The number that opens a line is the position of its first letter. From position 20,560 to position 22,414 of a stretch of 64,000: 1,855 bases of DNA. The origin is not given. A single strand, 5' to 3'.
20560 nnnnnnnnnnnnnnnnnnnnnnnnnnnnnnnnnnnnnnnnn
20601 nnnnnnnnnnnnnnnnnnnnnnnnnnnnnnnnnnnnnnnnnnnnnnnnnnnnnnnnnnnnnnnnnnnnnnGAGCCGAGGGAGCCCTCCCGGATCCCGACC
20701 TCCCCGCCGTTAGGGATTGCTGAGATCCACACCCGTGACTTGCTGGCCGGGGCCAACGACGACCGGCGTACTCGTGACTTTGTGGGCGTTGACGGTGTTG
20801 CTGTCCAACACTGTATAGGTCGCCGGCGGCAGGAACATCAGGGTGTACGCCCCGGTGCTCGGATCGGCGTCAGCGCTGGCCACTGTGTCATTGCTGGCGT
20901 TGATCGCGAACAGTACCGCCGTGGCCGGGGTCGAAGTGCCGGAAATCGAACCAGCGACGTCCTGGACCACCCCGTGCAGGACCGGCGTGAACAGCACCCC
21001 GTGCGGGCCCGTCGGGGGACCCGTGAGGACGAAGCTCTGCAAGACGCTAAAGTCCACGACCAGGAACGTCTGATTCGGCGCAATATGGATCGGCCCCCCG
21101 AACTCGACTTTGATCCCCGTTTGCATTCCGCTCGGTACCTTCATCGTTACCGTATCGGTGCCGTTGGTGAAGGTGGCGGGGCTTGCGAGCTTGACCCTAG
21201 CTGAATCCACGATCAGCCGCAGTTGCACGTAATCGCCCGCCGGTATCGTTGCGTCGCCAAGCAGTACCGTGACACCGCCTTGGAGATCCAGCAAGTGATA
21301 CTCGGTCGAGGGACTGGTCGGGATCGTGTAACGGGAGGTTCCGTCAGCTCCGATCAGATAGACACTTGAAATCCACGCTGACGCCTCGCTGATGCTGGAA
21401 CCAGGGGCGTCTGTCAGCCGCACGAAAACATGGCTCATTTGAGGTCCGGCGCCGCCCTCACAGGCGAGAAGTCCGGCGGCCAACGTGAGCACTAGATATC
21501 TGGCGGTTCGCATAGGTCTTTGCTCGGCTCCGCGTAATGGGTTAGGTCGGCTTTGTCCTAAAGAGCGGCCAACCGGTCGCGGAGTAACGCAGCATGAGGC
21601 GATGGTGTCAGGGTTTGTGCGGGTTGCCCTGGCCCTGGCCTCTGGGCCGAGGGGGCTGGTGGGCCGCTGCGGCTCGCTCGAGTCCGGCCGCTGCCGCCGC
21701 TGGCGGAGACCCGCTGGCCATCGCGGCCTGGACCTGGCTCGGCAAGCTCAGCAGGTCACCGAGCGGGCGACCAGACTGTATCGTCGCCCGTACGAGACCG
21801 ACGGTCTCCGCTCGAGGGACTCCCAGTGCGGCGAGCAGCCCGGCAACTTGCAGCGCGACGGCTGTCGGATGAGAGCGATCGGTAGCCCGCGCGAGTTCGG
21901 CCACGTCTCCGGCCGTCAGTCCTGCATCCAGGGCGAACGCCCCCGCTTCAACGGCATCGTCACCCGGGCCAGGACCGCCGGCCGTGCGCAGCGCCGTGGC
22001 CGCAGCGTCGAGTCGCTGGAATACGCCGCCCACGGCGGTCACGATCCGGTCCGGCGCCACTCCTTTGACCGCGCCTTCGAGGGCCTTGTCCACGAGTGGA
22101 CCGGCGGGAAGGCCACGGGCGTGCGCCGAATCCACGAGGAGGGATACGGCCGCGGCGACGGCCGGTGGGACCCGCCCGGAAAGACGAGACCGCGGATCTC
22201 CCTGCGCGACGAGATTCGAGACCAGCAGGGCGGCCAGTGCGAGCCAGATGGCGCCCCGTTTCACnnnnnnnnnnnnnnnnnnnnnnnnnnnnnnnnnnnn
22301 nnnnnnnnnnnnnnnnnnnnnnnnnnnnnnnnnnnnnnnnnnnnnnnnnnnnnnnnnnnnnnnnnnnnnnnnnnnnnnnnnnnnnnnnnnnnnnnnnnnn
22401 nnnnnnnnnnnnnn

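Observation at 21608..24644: ECF sigma module whose anti-sigma and a divergent barrel-like protein share a paralogous CBM48/E-set-like domain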

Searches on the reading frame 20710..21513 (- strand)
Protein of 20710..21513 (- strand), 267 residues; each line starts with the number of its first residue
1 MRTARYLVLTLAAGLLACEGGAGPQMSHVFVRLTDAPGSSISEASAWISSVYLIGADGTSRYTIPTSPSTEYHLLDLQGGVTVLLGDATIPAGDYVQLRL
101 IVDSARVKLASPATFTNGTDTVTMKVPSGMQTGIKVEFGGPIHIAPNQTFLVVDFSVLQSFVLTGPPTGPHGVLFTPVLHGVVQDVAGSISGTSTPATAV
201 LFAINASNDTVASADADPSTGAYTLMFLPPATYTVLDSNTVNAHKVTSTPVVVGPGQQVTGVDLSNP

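Call 3: search_protein_families(library=pfam, proteins=[window:20710-21513:-], max_evalue=1)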
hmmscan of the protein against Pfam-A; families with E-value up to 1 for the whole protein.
window:20710-21513:- (267 aa): 3 families
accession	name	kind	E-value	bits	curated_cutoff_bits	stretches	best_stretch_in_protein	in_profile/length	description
PF14321.11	DUF4382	-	6.2e-21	75.5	25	1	29-174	4-133/136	Domain of unknown function (DUF4382)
PF20243.3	MbnP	-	0.00098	19.5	27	1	40-109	29-97/189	MbnP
PF13620.12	CarboxypepD_reg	-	0.039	14.7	32.3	1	197-260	15-76/82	Carboxypeptidase regulatory-like domain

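Call 6: search_protein_families(library=ncbifam, proteins=[window:20710-21513:-], max_evalue=1)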
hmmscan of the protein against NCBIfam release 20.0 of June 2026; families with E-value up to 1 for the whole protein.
window:20710-21513:- (267 aa): 1 family
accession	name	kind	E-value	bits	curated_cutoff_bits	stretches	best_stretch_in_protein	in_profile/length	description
NF005031.0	PRK06443.1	equivalog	0.08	12.4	228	1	57-107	128-179/181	chorismate mutase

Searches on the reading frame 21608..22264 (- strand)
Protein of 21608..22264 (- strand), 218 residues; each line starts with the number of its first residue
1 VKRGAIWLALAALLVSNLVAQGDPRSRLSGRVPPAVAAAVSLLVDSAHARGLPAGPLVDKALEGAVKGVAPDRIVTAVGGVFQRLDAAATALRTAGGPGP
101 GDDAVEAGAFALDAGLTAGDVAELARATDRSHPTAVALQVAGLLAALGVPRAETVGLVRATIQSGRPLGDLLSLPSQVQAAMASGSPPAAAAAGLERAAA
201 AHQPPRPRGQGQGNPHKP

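Call 3: search_protein_families(library=pfam, proteins=[window:21608-22264:-], max_evalue=1)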
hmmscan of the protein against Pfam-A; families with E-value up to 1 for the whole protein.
window:21608-22264:- (218 aa): 0 families

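Call 6: search_protein_families(library=ncbifam, proteins=[window:21608-22264:-], max_evalue=1)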
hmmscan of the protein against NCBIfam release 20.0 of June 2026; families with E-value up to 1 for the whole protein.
window:21608-22264:- (218 aa): 0 families

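Call 38: find_homologous_proteins(query=window:21608-22264:-)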
Query window:21608-22264:- (218 aa): 228 proteins with E <= 0.001 among 8000 candidates; the best 120 are listed.
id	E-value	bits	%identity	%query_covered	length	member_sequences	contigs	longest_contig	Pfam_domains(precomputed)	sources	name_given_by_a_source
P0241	8.7e-125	433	100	100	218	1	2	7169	-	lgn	-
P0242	2.4e-105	369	87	100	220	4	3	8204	-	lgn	-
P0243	2.9e-105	369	87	100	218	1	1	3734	-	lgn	-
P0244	2.3e-96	340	87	96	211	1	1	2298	-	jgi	jgi:HAMP domain-containing protein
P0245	1.4e-93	331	84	91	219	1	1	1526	-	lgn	-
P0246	1.5e-91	324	80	99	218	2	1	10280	-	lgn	-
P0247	5.7e-86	306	88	83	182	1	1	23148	-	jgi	jgi:hypothetical protein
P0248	9.7e-83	295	73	99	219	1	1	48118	-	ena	-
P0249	7.0e-82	293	74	98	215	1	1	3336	-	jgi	jgi:hypothetical protein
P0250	7.2e-81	289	73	100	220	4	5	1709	-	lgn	-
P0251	5.2e-80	287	77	91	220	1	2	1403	-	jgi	jgi:hypothetical protein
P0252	8.8e-80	286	70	100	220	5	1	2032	-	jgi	jgi:hypothetical protein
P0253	5.3e-79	283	90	74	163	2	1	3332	-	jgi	jgi:hypothetical protein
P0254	6.6e-79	283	71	100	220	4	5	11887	-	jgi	-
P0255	3.9e-78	280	70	100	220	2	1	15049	-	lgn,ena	-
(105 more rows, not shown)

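Call 55: search_solved_structures(query=A2, max_evalue=10)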
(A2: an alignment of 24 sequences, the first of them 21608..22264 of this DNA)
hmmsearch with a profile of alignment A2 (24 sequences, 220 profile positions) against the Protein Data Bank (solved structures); distinct sequences matched with E-value up to 10: 1.
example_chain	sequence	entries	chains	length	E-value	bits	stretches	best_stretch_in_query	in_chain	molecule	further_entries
3s8i_A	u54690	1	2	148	0.4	13.5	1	43-82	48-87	Protein DDI1 homolog 1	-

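Call 61: predict_structure(alignment_id=A5)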
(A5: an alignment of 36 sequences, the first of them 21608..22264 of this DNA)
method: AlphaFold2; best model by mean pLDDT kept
length: 218 residues; sequences in the alignment: 36
mean_pLDDT: 87.9   pTM: 0.79
mean pLDDT of the five models: 87.9, 87.2, 87.1, 87.1, 86.1
residues with pLDDT >= 90: 163; 70-90: 19; 50-70: 21; < 50: 15
segments of 3 or more residues with pLDDT < 50: 1-4, 14-20
pLDDT, mean of each block of 10 residues (from residue 1): 50 48 78 95 96 95 97 98 98 86 97 98 95 96 98 98 94 98 98 96 68 52
secondary structure, 60 per line:
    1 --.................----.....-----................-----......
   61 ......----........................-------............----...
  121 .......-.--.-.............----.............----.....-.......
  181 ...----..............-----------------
elements in order: H3-19 H24-28 H34-49 H55-66 H71-94 H102-113 H118-127 H134-146 H151-163 H168-172 H174-183 H188-201

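Call 64: fold_search(model_id=the predicted structure, library=pdb)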
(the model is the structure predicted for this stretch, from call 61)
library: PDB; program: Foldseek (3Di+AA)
matches with E <= 10: 69; with E <= 0.001: 0
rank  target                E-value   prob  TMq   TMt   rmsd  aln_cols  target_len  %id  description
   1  8v2d_J                1.1e-01  0.98  0.40  0.29  12.4       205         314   20  Computational Designed Nanocage O43_129 (released 2024-03-13)
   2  9k82_A                1.3e-01  0.84  0.29  0.32  11.3       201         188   19  Cryo-EM structure of designed zinc-induced filament Fiber-n5-Zn1-HEHE-917 (released 2025-10-29)
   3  5cwc                  2.0e-01  0.66  0.27  0.29  14.5       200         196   16  Crystal structure of de novo designed helical repeat protein DHR5 (released 2015-12-16)
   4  4yxx                  2.4e-01  0.66  0.27  0.28  16.4       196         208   15  Computationally designed left-handed alpha/alpha toroid with 6 repeats (released 2015-12-16)
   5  5cwg                  2.5e-01  0.63  0.27  0.30  14.5       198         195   16  Crystal structure of de novo designed helical repeat protein DHR10 (released 2015-12-16)
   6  5cwf_A                2.7e-01  0.66  0.28  0.33  13.1       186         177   16  Crystal structure of de novo designed helical repeat protein DHR8 (released 2015-12-16)
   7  9k81_A                3.5e-01  0.63  0.25  0.31  12.6       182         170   20  Cryo-EM structure of designed zinc-induced filament Fiber-n7-Zn1-HEHE-74 (released 2025-10-29)
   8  9h3c                  5.6e-01  0.25  0.20  0.20  15.6       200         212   16  De novo designed alpha helical toroidal protein with a Ru-cofactor (released 2025-10-22)
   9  8f6r_A                7.1e-01  0.30  0.26  0.26  13.0       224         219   16  CryoEM structure of designed modular protein oligomer C6-79 (released 2023-11-29)
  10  7udj_H                7.1e-01  0.25  0.23  0.25  13.1       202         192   15  Crystal structure of designed helical repeat protein RPB_PEW3_R4 bound to PAWx4 peptide (released 2023-03-22)
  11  9gvf                  7.8e-01  0.35  0.24  0.25  14.2       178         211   16  Crystal structure of a computationally designed protein (released 2025-10-08)
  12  5cwf_D                8.1e-01  0.47  0.28  0.33  13.0       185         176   16  Crystal structure of de novo designed helical repeat protein DHR8 (released 2015-12-16)
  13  9y0i_B                9.8e-01  0.18  0.20  0.25  12.7       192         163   17  Crystal structure of designed switching homodimer CSD20f3A (released 2025-09-10)
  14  7unj_B                1.2e+00  0.20  0.24  0.24  12.1       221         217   16  De novo designed chlorophyll dimer protein with Zn pheophorbide a methyl ester matching geometry of purple bacterial s (released 2023-04-19)
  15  6xss_A                1.4e+00  0.11  0.19  0.17  14.5       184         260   16  CryoEM structure of designed helical fusion protein C4_nat_HFuse-7900 (released 2020-12-23)
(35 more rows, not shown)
